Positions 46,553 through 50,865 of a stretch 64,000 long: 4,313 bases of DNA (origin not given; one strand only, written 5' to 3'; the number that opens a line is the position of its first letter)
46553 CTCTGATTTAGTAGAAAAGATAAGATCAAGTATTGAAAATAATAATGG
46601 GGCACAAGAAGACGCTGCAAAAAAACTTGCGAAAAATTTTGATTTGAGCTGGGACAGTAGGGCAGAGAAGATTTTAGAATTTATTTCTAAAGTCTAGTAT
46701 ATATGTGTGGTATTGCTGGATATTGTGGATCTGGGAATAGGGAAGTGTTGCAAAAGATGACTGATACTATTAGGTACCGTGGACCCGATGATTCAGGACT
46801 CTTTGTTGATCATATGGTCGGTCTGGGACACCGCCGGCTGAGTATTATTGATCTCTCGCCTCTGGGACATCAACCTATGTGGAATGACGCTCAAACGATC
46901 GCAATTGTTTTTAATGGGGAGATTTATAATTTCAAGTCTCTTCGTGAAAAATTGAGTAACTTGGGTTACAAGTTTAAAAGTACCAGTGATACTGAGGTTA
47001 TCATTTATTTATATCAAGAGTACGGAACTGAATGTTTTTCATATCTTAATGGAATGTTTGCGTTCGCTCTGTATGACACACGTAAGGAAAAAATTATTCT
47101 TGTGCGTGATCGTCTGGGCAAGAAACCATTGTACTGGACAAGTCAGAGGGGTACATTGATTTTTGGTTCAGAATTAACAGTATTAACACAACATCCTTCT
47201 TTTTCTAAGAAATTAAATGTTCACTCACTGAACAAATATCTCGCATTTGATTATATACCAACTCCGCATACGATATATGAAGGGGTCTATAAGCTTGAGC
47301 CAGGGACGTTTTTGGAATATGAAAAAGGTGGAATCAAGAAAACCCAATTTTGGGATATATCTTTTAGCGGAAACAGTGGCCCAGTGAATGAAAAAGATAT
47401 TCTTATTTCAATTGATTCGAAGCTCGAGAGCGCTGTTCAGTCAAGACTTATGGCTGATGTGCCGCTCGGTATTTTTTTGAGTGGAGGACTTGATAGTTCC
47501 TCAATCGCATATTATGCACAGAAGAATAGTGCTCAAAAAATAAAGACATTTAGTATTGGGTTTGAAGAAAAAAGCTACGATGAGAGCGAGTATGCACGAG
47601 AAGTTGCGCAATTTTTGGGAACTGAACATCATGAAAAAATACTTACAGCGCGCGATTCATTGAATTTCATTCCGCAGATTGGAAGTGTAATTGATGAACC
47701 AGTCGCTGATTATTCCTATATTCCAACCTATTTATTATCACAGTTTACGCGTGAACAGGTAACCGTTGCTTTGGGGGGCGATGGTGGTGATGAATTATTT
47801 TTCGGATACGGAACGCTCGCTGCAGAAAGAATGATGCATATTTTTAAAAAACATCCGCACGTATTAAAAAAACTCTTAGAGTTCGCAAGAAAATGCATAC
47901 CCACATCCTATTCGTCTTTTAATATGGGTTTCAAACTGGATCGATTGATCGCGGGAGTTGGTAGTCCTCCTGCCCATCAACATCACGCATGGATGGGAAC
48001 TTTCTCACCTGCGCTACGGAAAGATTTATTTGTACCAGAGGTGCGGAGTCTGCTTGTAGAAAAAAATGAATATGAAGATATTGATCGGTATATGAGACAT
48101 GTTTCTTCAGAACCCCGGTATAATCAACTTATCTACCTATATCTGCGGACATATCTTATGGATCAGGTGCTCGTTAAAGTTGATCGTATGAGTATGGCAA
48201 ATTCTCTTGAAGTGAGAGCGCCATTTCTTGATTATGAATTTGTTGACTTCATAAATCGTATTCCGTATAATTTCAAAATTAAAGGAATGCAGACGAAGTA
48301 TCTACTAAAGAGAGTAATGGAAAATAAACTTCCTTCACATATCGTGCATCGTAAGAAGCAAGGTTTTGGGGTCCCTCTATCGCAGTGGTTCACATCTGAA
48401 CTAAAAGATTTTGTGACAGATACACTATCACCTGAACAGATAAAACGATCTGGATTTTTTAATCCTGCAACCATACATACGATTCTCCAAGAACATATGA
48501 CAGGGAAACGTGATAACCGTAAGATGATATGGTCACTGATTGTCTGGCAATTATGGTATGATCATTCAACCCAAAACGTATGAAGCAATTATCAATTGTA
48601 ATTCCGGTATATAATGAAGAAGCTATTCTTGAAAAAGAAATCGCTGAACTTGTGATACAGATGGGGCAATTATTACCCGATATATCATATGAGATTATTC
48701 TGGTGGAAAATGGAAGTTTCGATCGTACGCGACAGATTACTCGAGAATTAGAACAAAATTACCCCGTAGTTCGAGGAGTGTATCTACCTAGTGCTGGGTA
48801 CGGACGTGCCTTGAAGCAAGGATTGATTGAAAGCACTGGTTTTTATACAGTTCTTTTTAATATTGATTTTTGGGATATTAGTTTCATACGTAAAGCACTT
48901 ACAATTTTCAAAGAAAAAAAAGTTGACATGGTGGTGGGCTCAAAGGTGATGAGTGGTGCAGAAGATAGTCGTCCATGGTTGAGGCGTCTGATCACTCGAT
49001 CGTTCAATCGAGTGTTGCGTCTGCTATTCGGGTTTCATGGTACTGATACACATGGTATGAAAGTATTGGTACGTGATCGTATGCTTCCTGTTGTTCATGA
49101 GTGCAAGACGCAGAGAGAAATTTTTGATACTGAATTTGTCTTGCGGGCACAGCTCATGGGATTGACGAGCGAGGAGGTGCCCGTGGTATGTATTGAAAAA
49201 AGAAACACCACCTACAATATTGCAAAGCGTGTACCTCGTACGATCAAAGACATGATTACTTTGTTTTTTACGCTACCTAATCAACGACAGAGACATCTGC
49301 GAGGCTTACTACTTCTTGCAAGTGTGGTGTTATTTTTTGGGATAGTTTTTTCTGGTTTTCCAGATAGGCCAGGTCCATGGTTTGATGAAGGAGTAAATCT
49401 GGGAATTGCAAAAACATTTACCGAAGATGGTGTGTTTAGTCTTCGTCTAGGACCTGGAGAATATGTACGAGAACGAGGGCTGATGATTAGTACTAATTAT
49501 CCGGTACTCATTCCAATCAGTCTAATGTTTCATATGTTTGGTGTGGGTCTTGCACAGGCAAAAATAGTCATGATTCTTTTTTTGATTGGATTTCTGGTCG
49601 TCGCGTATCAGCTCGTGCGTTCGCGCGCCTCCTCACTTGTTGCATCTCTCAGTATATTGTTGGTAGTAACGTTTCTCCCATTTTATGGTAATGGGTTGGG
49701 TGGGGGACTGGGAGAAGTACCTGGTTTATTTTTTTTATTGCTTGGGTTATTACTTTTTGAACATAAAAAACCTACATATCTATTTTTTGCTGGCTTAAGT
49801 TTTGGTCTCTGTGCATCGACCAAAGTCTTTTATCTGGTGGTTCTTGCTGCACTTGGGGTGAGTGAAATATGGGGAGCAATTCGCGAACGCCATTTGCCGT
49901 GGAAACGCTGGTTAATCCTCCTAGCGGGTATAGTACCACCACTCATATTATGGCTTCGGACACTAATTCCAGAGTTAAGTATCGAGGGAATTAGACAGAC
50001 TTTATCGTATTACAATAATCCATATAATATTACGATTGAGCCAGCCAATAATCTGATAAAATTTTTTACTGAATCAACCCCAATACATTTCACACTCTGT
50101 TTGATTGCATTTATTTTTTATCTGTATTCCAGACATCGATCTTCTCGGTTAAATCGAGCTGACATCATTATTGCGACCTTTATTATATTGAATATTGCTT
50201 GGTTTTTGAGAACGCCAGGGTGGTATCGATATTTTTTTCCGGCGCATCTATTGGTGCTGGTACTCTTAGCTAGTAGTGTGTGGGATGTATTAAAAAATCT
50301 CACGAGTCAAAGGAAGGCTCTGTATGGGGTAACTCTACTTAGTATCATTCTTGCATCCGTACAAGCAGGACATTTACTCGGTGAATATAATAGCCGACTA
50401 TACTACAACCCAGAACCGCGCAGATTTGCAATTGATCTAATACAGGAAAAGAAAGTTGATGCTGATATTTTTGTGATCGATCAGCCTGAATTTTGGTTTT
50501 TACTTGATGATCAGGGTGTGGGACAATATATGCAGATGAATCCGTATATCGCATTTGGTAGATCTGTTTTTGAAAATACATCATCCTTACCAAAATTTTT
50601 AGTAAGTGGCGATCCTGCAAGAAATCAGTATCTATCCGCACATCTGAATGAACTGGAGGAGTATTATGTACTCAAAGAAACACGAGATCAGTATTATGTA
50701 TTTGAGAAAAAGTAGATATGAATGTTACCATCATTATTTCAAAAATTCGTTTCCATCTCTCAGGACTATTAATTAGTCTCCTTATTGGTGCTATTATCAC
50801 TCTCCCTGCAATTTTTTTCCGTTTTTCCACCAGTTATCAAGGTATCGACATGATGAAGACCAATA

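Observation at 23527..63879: A ~40-kb surface-glycan island with at least three polyprenyl-phosphate-sugar synthase / GT-C transferase modules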

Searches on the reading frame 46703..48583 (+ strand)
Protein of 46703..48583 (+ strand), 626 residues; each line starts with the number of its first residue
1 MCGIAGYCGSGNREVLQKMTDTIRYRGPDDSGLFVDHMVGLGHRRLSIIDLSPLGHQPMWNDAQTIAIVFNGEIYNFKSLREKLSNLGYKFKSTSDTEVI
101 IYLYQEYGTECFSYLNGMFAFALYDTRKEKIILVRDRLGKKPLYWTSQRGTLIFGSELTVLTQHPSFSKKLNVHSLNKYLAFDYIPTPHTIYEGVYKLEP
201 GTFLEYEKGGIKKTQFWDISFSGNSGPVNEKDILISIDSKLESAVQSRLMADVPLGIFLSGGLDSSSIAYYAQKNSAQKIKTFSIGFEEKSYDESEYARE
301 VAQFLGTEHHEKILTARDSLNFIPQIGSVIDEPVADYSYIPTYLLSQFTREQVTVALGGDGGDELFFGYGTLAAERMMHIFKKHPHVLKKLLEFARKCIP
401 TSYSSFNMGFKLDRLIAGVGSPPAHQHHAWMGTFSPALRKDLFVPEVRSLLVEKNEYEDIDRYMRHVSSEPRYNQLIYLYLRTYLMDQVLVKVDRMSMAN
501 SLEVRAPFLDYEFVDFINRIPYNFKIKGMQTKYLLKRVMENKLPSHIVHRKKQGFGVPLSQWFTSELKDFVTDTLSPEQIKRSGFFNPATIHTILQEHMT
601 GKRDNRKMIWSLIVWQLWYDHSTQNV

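Call 5: search_protein_families(library=pfam, proteins=[window:46703-48583:+], max_evalue=0.01)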
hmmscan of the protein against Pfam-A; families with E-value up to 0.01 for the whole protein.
window:46703-48583:+ (626 aa): 6 families
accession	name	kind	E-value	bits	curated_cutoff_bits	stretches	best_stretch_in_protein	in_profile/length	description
PF00733.27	Asn_synthase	-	2.9e-103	346.7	21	1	237-619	2-353/354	Asparagine synthase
PF13537.11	GATase_7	-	4.7e-46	156.2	25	1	43-162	1-122/123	Glutamine amidotransferase domain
PF13522.11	GATase_6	-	6.8e-46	155.9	27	1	28-157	1-130/130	Glutamine amidotransferase domain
PF12481.13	DUF3700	-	5e-06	26.6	27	1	65-163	76-178/228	Aluminium induced protein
PF06508.19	QueC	-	1.3e-05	25.3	22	1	258-311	5-57/210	Queuosine biosynthesis protein QueC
PF02540.23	NAD_synthase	-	0.0012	18.5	21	1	238-311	6-78/242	NAD synthase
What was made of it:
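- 46703..48583 (+): Second AsnB-type amidotransferase, part of the conserved core block. PF00733 347 bits (call 5).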

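Call 54: search_protein_families(library=ncbifam, proteins=[window:46703-48583:+], max_evalue=0.01)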
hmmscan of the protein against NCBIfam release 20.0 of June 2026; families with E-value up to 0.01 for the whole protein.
window:46703-48583:+ (626 aa): 10 families
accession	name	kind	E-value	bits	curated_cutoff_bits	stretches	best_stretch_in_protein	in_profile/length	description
TIGR03108.1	eps_aminotran_1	hypoth_equivalog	2.4e-178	594.7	816.9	1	1-616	1-622/628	XrtA/PEP-CTERM system amidotransferase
TIGR01536.1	asn_synth_AEB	equivalog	7.6e-152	506.9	267.1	1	2-555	1-517/517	asparagine synthase (glutamine-hydrolyzing)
TIGR03104.1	trio_amidotrans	equivalog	9.3e-127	423.7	570.1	2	1-369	1-380/589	N-acetylglutaminylglutamine amidotransferase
NF006949.0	PRK09431.1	equivalog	3e-100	336.4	499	3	1-164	1-168/554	asparagine synthase B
NF033535.1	lass_lactam_cya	exception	1.2e-68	232.2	525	2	12-372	16-383/668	lasso peptide isopeptide bond-forming cyclase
NF033561.1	macrolact_Ik_Al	subfamily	1.1e-21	77.1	300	1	121-368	83-333/561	albusnodin/ikarugamycin family macrolactam cyclase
NF001484.0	PRK00331.1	subfamily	1.6e-15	56.5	381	1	58-164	87-201/601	isomerizing glutamine--fructose-6-phosphate transaminase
TIGR01135.1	glmS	equivalog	3.5e-13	48.9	418.05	1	58-165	86-201/607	glutamine--fructose-6-phosphate transaminase (isomerizing)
TIGR01134.1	purF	equivalog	4.1e-11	42.9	350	1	37-162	64-200/432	amidophosphoribosyltransferase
TIGR00364.1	TIGR00364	equivalog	6e-06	25.9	150.3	1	258-312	4-56/201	7-cyano-7-deazaguanine synthase QueC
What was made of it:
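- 46703..48583 (+): TIGR03108 595 bits, below cut-off (call 54).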

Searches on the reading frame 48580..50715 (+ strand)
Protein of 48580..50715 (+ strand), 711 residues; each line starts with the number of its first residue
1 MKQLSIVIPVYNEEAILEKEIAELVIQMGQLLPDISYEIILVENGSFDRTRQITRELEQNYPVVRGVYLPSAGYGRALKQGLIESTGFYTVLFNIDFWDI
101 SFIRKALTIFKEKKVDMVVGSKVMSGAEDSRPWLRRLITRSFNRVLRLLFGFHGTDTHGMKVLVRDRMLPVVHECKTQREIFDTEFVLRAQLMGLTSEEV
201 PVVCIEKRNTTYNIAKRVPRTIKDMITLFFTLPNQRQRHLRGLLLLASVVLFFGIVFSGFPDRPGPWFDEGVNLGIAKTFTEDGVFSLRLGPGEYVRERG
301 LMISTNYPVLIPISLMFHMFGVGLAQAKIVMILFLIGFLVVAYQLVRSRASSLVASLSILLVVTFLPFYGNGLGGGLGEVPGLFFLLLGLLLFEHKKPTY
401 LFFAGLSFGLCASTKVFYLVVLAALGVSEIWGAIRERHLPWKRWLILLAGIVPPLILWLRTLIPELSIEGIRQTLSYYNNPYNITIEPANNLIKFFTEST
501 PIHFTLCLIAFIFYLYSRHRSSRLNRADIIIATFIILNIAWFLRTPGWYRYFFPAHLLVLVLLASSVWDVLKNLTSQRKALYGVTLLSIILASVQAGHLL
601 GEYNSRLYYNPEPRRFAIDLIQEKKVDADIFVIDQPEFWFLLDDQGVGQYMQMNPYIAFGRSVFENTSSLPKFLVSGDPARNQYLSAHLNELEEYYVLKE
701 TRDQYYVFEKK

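Call 5: search_protein_families(library=pfam, proteins=[window:48580-50715:+], max_evalue=0.01)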
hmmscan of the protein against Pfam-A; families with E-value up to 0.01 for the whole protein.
window:48580-50715:+ (711 aa): 3 families
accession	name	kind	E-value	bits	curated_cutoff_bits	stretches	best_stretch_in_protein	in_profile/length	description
PF00535.33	Glycos_transf_2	-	2.4e-18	67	23.3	1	5-161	1-156/168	Glycosyl transferase family 2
PF13641.12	Glyco_tranf_2_3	-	0.00037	21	27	1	4-125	3-126/230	Glycosyltransferase like family 2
PF13231.12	PMT_2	-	0.0039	17.8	26.1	1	313-454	10-157/160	Dolichyl-phosphate-mannose-protein mannosyltransferase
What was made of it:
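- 48580..50715 (+): Module 3: one polypeptide comprising a cytoplasmic DPM1-like GT2 (aa 1-~235), one TM helix, and a GT-C domain with WFDEG in the first outer loop. Pfam (call 5).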

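Call 8: search_protein_families(library=ncbifam, proteins=[window:48580-50715:+], max_evalue=0.01)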
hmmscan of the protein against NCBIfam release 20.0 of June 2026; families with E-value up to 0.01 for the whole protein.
window:48580-50715:+ (711 aa): 13 families
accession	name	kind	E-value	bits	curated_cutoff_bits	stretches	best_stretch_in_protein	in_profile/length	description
NF047588.1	GlcsyltransPgfSStrep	equivalog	1.3e-11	44.3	500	1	3-146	2-145/308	glycosyltransferase PgfS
NF007482.0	PRK10073.1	equivalog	1.7e-11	43.7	423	1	2-116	6-116/334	glycosyltransferase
NF007986.1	PRK10714.1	equivalog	4.7e-09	35.7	529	1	2-257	6-248/316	undecaprenyl-phosphate 4-deoxy-4-formamido-L-arabinose transferase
NF041875.1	EPS_EpsD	equivalog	2.8e-08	33.5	370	1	4-133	1-128/325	exopolysaccharide biosynthesis glycosyltransferase EpsD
TIGR03937.1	PgaC_IcaA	equivalog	2.6e-07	30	422.3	1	2-91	45-130/407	poly-beta-1,6-N-acetyl-D-glucosamine synthase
TIGR03111.1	glyc2_xrt_Gpos1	hypoth_equivalog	7.6e-07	28.3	363.95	1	3-110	50-156/439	TIGR03111 family XrtG-associated glycosyltransferase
NF038302.1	EPS_HpsE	equivalog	2.6e-06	26.7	300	1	3-62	2-59/307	hormogonium polysaccharide biosynthesis glycosyltransferase HpsE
TIGR04283.1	glyco_like_mftF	equivalog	3.3e-06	26.9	182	1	4-81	1-67/221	TIGR04283 family arsenosugar biosynthesis glycosyltransferase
NF058614.1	PPMAGASynPpgS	equivalog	7.7e-05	22.2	370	1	6-158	4-151/226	polyprenyl-phospho-N-acetylgalactosaminyl synthase PpgS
NF047683.1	TeichurnBiosyTuaG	equivalog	8.2e-05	22.4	400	1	3-115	7-116/252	teichuronic acid biosynthesis protein TuaG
NF046093.1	AZOBR_p60025_fam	subfamily_domain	0.0018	17.5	150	1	314-455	98-231/232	AZOBR_p60025 family cell surface glycopolymer formation protein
NF010496.0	PRK13915.1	equivalog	0.0026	16.9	262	1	2-57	31-84/307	glucosyl-3-phosphoglycerate synthase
TIGR04009.1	wcaE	equivalog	0.0098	15.2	369.2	0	33-120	30-117/248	colanic acid biosynthesis glycosyltransferase WcaE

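Call 9: find_encoding_contigs(protein=window:48580-50715:+, flank=10000, max_places=6)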
Protein window:48580-50715:+ (711 aa): no gene with exactly this product is on record in the collection.

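Call 11: search_solved_structures(query=window:48580-50715:+, max_evalue=0.01)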
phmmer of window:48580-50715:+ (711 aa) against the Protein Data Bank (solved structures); distinct sequences matched with E-value up to 0.01: 10.
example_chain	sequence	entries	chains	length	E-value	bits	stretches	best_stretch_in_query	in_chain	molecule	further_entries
5mlz_A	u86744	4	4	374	1.3e-09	40.2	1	3-145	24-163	Dolichol monophosphate mannose synthase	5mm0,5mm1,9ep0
9hwj_A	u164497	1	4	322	1.7e-08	36.5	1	2-296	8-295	Undecaprenyl-phosphate 4-deoxy-4-formamido-L-arabinose transferase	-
3bcv_A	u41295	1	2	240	9.5e-07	30.8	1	3-98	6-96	Putative glycosyltransferase protein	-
5ekp_C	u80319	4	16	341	4.3e-05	25.3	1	3-146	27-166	Uncharacterized glycosyltransferase sll0501 | Glycosyltransferase sll0501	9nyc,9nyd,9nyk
9nye_A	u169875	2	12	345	4.4e-05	25.2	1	3-146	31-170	Glycosyltransferase sll0501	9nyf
2z87_A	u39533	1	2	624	4.4e-05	25.2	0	4-110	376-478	Chondroitin synthase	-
2z86_A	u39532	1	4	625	4.5e-05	25.2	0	4-110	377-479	Chondroitin synthase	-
5eke_A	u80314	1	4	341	6.8e-05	24.6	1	3-146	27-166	Uncharacterized glycosyltransferase sll0501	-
9bhc_C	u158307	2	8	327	0.00013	23.7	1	2-296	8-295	Undecaprenyl-phosphate 4-deoxy-4-formamido-L-arabinose transferase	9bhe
8vxh_A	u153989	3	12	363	0.00019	23.2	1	2-296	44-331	Undecaprenyl-phosphate 4-deoxy-4-formamido-L-arabinose transferase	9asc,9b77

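Call 80: predict_structure(alignment_id=A3)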
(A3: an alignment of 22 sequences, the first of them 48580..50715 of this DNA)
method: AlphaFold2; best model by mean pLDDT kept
length: 711 residues; sequences in the alignment: 22
mean_pLDDT: 85.4   pTM: 0.77
mean pLDDT of the five models: 85.4, 84.6, 83.4, 83.0, 78.4
residues with pLDDT >= 90: 297; 70-90: 354; 50-70: 55; < 50: 5
segments of 3 or more residues with pLDDT < 50: 371-375
pLDDT, mean of each block of 10 residues (from residue 1): 89 87 92 92 87 93 91 85 92 86 92 90 83 81 82 81 92 83 88 89 73 67 78 72 90 87 67 85 87 77 76 93 89 93 94 94 78 60 95 91 96 87 95 91 95 90 71 73 75 85 92 94 92 93 73 88 95 90 92 88 77 82 71 84 82 72 82 89 89 93 87 90
secondary structure, 60 per line:
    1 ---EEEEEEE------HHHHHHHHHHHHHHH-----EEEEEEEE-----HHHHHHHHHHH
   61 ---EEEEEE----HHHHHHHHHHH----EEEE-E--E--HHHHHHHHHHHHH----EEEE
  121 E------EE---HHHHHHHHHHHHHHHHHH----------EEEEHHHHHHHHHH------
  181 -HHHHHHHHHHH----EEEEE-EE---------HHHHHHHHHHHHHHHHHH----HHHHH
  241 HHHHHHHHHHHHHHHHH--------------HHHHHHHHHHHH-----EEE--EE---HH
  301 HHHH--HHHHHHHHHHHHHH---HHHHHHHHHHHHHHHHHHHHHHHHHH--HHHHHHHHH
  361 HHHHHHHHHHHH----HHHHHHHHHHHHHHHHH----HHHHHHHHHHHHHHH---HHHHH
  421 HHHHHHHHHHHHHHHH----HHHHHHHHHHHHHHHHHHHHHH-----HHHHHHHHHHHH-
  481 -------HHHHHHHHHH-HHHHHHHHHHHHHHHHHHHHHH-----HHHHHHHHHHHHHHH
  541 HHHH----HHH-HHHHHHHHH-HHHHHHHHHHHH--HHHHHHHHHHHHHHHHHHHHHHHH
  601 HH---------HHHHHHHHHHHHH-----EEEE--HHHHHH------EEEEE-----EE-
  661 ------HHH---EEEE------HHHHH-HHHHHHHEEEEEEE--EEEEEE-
elements in order (helices of 4 or more, strands of 3 or more residues): E4-10 H17-31 E37-44 H50-60 E64-69 H74-84 E89-92 H100-112 E117-121 H133-150 E161-164 H165-174 H182-192 E197-201 H214-231 H236-257 H272-283 E289-291 H299-304 H307-320 H324-349 H352-372 H377-393 H398-412 H416-436 H441-462 H468-479 H488-497 H499-520 H526-544 H553-561 H563-574 H577-602 H612-624 E630-633 H636-641 E648-652 E673-676 H683-687 H689-695 E696-702 E705-710
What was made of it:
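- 48580..50715 (+): AF2 pLDDT 85 (call 80).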
